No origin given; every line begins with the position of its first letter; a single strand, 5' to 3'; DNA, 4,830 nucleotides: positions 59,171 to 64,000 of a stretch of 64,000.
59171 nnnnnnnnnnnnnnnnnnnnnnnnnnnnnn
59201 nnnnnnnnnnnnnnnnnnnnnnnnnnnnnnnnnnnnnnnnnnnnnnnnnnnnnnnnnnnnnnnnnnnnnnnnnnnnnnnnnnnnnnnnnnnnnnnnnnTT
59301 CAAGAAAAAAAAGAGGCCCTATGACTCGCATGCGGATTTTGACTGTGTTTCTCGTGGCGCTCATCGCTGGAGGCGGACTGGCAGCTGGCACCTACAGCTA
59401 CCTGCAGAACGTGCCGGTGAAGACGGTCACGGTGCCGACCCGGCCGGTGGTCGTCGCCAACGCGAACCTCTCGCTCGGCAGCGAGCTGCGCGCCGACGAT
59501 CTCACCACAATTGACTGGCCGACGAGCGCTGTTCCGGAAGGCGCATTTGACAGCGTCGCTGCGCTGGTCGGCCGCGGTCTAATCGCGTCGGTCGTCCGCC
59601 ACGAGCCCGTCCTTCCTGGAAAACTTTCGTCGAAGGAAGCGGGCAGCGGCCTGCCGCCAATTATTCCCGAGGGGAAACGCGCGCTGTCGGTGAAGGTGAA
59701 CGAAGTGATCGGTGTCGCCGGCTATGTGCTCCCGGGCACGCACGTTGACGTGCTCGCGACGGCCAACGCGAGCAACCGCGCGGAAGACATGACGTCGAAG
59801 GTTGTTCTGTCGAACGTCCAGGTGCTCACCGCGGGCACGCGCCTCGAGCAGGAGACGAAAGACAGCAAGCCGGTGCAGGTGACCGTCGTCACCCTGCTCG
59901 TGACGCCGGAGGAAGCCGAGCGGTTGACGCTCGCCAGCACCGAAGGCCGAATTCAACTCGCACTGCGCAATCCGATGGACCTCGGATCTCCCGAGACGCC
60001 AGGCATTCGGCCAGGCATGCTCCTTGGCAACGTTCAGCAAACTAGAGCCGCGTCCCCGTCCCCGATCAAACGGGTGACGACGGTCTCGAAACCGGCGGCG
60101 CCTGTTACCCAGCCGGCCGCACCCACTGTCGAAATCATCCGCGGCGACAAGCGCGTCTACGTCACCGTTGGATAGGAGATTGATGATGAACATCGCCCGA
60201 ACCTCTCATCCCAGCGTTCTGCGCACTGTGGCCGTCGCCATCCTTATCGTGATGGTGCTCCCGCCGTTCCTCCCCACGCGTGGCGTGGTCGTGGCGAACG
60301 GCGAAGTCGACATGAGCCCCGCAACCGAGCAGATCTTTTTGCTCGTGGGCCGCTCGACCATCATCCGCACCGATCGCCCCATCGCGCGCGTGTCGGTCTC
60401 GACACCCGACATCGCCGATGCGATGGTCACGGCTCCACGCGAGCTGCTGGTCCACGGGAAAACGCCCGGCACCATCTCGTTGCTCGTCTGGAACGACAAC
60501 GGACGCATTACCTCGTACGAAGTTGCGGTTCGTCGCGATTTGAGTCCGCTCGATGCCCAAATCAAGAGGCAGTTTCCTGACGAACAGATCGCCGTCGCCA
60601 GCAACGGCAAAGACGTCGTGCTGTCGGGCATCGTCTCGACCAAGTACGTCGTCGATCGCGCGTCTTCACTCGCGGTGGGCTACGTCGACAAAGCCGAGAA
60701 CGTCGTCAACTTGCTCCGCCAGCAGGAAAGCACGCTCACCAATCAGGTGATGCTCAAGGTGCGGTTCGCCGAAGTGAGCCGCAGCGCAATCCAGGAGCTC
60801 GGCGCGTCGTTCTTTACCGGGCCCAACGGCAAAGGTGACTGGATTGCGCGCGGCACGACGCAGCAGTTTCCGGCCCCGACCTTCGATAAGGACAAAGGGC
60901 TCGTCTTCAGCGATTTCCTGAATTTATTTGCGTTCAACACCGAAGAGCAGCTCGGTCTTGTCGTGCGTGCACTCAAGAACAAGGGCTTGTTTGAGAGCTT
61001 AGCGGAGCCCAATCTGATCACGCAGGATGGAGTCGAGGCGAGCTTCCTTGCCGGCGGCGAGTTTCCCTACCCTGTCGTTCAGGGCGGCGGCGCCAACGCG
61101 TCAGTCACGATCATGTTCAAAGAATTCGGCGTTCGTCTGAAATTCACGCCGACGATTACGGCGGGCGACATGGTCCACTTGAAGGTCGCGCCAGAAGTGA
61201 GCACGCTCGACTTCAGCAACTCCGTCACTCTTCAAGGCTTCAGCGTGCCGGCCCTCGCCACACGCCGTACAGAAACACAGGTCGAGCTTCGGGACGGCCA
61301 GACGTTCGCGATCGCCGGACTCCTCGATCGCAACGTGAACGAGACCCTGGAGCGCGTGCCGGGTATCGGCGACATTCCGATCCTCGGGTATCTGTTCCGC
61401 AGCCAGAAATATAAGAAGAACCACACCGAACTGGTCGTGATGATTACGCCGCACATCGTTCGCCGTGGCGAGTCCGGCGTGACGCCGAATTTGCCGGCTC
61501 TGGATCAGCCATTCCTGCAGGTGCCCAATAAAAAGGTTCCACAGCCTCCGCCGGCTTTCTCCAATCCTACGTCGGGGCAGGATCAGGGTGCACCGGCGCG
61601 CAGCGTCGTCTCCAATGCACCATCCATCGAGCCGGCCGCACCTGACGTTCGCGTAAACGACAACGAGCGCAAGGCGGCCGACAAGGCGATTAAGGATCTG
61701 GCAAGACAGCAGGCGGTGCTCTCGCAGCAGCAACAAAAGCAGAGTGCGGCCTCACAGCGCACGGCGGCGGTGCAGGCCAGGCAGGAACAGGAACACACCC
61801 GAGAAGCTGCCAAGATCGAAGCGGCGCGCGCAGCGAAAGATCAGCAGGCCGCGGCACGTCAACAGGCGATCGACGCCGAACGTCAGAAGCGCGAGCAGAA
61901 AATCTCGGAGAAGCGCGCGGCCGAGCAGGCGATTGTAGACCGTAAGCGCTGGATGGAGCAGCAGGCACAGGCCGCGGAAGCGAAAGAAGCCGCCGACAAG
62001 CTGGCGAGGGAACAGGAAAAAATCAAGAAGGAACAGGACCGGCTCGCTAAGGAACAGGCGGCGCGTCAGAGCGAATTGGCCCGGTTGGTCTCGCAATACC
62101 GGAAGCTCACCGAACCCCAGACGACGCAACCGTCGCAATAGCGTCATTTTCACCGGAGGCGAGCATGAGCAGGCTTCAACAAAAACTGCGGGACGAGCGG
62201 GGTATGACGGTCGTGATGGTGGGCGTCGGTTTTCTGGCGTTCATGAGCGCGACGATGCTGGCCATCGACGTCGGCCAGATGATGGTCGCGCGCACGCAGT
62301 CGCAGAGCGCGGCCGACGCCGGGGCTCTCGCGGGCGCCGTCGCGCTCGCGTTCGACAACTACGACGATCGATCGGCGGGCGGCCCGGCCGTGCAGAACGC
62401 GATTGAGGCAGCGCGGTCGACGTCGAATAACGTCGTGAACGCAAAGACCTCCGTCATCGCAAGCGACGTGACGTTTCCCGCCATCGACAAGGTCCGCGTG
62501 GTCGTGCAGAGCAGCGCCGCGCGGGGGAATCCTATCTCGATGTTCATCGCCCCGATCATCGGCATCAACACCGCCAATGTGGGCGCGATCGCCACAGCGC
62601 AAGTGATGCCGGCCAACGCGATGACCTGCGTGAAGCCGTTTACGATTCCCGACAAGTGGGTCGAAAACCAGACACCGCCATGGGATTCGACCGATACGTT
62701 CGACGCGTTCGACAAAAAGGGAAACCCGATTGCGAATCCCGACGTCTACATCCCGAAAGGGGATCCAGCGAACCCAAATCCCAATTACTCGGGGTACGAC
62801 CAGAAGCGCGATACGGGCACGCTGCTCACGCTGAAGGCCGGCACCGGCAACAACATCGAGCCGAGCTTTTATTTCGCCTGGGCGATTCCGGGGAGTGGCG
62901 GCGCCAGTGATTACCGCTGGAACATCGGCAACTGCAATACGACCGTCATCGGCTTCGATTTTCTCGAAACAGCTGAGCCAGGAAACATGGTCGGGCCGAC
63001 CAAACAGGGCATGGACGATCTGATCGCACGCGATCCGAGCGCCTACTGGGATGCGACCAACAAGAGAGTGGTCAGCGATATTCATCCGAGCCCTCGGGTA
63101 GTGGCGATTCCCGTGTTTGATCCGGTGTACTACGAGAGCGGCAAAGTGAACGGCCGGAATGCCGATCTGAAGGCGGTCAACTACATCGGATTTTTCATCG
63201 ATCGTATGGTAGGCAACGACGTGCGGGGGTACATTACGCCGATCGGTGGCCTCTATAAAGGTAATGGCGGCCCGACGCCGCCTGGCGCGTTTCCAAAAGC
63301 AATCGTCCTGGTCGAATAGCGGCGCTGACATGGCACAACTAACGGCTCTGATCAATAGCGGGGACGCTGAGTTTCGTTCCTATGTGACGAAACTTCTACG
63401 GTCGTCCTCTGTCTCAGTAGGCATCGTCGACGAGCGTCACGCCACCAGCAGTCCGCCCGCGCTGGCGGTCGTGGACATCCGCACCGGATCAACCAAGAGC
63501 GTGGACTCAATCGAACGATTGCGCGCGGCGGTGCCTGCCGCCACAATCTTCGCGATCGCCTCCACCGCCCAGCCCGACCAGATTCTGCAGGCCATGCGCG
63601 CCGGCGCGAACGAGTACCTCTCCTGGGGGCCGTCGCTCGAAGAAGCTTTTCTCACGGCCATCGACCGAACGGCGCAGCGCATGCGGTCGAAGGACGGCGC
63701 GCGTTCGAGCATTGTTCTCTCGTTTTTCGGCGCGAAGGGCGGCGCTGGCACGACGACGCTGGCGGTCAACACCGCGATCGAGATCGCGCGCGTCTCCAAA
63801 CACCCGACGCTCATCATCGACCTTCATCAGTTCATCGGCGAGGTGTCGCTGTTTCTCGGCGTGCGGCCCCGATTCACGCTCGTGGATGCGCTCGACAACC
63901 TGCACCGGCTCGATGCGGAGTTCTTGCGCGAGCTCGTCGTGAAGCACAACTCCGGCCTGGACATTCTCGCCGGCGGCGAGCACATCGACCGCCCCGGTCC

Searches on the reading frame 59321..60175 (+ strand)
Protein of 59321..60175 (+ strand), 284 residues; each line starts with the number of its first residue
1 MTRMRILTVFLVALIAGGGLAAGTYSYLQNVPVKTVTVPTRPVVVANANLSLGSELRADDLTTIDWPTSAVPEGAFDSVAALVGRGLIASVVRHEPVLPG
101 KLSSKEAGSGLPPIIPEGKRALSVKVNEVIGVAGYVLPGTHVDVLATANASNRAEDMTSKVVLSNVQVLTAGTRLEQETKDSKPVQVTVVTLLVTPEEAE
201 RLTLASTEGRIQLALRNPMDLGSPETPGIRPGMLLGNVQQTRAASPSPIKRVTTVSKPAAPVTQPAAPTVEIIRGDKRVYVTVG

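Call 3: search_protein_families(library=pfam, proteins=[window:59321-60175:+], max_evalue=0.01)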
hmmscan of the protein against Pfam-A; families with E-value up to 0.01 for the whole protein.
window:59321-60175:+ (284 aa): 3 families
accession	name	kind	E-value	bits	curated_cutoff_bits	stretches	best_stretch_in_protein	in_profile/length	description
PF16976.10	RcpC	-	5.1e-31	107.4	28.8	1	113-216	5-114/114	Flp pilus assembly protein RcpC/CpaB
PF08666.17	SAF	-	5e-09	37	21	1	41-101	1-61/63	SAF domain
PF13144.11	ChapFlgA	-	0.0019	18.7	23.8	1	42-104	2-62/122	Chaperone for flagella basal body P-ring formation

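Call 51: find_related_loci(query=A4, collection=metagenome_contigs, flank=10000)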
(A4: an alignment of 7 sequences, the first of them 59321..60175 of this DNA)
Query A4 (284 aa) in metagenome_contigs; peptide patterns used: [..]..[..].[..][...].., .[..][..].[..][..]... (x = any residue, [..] = any of these).
600 stretches matched a pattern (row limit reached: there are more); 538 encode a relative of the query (tblastn E <= 1e-3); the best 80 are kept; 80 distinct loci.
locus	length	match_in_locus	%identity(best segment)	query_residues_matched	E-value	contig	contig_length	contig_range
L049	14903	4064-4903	77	1-284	2e-128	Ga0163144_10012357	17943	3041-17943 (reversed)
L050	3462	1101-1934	68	1-283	2e-123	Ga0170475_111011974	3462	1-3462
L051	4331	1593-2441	71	1-284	1e-120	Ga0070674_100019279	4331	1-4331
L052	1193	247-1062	76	1-278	2e-127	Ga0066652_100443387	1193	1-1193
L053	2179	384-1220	68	1-284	2e-122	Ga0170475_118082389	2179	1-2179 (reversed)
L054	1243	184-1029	62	1-278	2e-118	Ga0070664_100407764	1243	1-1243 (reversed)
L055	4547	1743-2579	61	3-278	9e-107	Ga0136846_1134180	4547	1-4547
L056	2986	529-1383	61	3-278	2e-109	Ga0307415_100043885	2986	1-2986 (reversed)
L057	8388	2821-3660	62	3-278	4e-106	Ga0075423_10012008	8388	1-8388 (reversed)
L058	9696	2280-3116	60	1-278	1e-105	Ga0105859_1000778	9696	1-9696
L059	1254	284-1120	60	3-278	8e-114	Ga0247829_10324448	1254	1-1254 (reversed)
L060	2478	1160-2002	59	1-278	1e-108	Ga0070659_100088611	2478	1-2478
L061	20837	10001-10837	59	3-278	3e-103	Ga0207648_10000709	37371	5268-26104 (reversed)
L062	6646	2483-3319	60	3-278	3e-103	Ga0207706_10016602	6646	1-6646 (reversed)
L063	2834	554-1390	62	1-278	3e-106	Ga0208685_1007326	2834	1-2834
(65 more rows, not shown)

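Call 68: search_protein_families(library=pfam, proteins=[L061:18600-20186:+, L061:18861-20036:-, L061:17564-18472:+, L061:12879-14021:+], max_evalue=0.001)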
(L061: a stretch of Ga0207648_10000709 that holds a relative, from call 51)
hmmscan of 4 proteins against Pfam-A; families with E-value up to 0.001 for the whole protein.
L061:18600-20186:+ (528 aa): 0 families

L061:18861-20036:- (391 aa): 0 families

L061:17564-18472:+ (302 aa): 1 family
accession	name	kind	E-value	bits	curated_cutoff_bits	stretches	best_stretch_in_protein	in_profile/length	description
PF00482.28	T2SSF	-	1.8e-22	80.1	25.2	1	155-282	2-123/125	Type II secretion system (T2SS), protein F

L061:12879-14021:+ (380 aa): 1 family
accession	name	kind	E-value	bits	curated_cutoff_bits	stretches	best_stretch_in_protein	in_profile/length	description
PF13400.11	Tad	-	5.4e-09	36.7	22.3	1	23-65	5-47/47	Putative Flp pilus-assembly TadE/G-like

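Call 76: search_protein_families(library=pfam, proteins=[L061:18478-18816:+], max_evalue=1)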
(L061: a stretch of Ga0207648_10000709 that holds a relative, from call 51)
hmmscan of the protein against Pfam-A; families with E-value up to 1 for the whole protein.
L061:18478-18816:+ (113 aa): 2 families
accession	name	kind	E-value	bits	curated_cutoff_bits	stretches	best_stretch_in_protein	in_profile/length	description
PF02643.20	DUF192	-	1.6e-16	60.7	27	1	16-110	3-94/96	Uncharacterized ACR, COG1430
PF11347.14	CRR42-like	-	0.13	12.6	25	0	59-84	27-51/62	Protein CHLORORESPIRATORY REDUCTION 42-like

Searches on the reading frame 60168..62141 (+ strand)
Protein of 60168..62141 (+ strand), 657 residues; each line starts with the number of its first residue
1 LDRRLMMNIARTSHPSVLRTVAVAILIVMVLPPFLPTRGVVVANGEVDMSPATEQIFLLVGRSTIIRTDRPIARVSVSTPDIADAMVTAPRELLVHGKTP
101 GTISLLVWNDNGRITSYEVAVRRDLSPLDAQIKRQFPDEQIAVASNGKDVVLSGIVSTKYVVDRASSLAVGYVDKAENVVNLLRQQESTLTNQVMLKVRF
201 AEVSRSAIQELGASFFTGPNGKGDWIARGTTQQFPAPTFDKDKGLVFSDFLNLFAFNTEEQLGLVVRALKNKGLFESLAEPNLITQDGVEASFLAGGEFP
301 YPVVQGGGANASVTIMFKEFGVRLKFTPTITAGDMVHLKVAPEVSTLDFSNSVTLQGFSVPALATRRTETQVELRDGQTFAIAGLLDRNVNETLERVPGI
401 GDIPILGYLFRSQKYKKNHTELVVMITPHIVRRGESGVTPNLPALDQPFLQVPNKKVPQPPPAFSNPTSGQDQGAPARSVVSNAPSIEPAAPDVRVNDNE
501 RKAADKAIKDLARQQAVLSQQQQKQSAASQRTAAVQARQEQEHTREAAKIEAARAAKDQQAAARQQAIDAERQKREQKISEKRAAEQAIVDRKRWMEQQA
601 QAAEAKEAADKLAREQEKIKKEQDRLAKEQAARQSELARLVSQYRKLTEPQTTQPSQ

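Call 3: search_protein_families(library=pfam, proteins=[window:60168-62141:+], max_evalue=0.01)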
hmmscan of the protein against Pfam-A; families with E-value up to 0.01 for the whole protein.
window:60168-62141:+ (657 aa): 3 families
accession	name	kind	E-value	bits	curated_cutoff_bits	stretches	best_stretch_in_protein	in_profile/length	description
PF00263.26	Secretin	-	7.3e-48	162.8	27.5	1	268-432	1-169/169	Bacterial type II and III secretion system protein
PF13629.12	T2SS-T3SS_pil_N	-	6.2e-18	64.7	23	1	54-121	3-71/72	Pilus formation protein N terminal region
PF04972.22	BON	-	2.8e-05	24.8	27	1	127-185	4-67/69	BON domain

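Call 4: search_protein_families(library=ncbifam, proteins=[window:60168-62141:+], max_evalue=0.01)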
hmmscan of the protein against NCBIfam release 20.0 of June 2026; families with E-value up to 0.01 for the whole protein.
window:60168-62141:+ (657 aa): 9 families
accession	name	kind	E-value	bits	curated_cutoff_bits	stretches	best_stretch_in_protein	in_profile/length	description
TIGR02517.1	type_II_gspD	equivalog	2.3e-42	145.3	351.35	1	191-435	335-594/600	type II secretion system secretin GspD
TIGR02515.1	IV_pilus_PilQ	subfamily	7.1e-36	124.1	284.35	1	190-431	168-427/428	type IV pilus secretin PilQ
TIGR02519.1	pilus_MshL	equivalog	1.6e-29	102.9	250.2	1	172-431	15-290/290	pilus (MSHA type) biogenesis protein MshL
NF010083.0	PRK13568.1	equivalog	1.4e-24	86.6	554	1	192-432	187-418/419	DNA uptake porin HofQ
NF007851.2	PRK10560.1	exception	2.1e-21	76.2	598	1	262-432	244-410/412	DNA uptake porin HofQ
TIGR02516.1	type_III_yscC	equivalog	1.9e-20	72.9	238.45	1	190-432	232-462/463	type III secretion system outer membrane ring subunit SctC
NF042912.1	Amuc_1098_fam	equivalog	6e-18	64.3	750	1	359-431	724-796/805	Amuc_1098 family type IV pilus outer membrane protein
TIGR02520.1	pilus_B_mal_scr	equivalog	1.4e-06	27.1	287.65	1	178-428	259-511/513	PilN family type IVB pilus formation outer membrane protein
NF011873.0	PRK15346.1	equivalog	6.8e-06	25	524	1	360-426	423-489/499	EscC/YscC/HrcC family type III secretion system outer membrane ring protein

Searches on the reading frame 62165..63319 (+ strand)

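Call 3: search_protein_families(library=pfam, proteins=[window:62165-63319:+], max_evalue=0.01)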
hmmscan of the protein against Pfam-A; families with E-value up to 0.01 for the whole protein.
window:62165-63319:+ (384 aa): 1 family
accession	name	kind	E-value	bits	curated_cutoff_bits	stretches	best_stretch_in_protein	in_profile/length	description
PF13400.11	Tad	-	4.3e-09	37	22.3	1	15-60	3-47/47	Putative Flp pilus-assembly TadE/G-like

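Call 4: search_protein_families(library=ncbifam, proteins=[window:62165-63319:+], max_evalue=0.01)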
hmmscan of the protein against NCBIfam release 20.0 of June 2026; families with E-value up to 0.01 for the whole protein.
window:62165-63319:+ (384 aa): 1 family
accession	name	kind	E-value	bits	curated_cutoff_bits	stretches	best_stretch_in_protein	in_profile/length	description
TIGR03816.1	tadE_like_DECH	hypoth_equivalog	9.6e-07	29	50.95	1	14-79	5-68/109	Rv3654c family TadE-like protein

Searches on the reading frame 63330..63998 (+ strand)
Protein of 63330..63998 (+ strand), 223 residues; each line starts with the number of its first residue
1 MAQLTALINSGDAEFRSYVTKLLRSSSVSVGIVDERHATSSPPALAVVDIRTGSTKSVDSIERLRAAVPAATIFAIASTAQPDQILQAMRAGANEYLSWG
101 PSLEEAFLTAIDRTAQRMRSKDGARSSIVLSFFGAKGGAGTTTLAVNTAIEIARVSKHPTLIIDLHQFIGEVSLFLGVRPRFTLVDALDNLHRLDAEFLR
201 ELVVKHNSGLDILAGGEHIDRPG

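Call 76: search_protein_families(library=pfam, proteins=[window:63330-63998:+], max_evalue=1)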
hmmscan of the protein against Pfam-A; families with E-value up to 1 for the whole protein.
window:63330-63998:+ (223 aa): 5 families
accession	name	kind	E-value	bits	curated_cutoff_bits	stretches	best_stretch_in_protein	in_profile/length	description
PF00072.30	Response_reg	-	0.0025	18.4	30.2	1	20-98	15-98/111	Response regulator receiver domain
PF16968.11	TadZ_N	-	0.0034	17.5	26.4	1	61-117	67-122/133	Pilus assembly protein TadZ N-terminal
PF13614.12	AAA_31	-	0.0093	16.4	27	1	129-166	3-39/177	AAA domain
PF18604.6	PreAtp-grasp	-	0.015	16.3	27.5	1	12-83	21-86/94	Pre ATP-grasp domain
PF02374.21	ArsA_ATPase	-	0.037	13.7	24.3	1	132-163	5-35/305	Anion-transporting ATPase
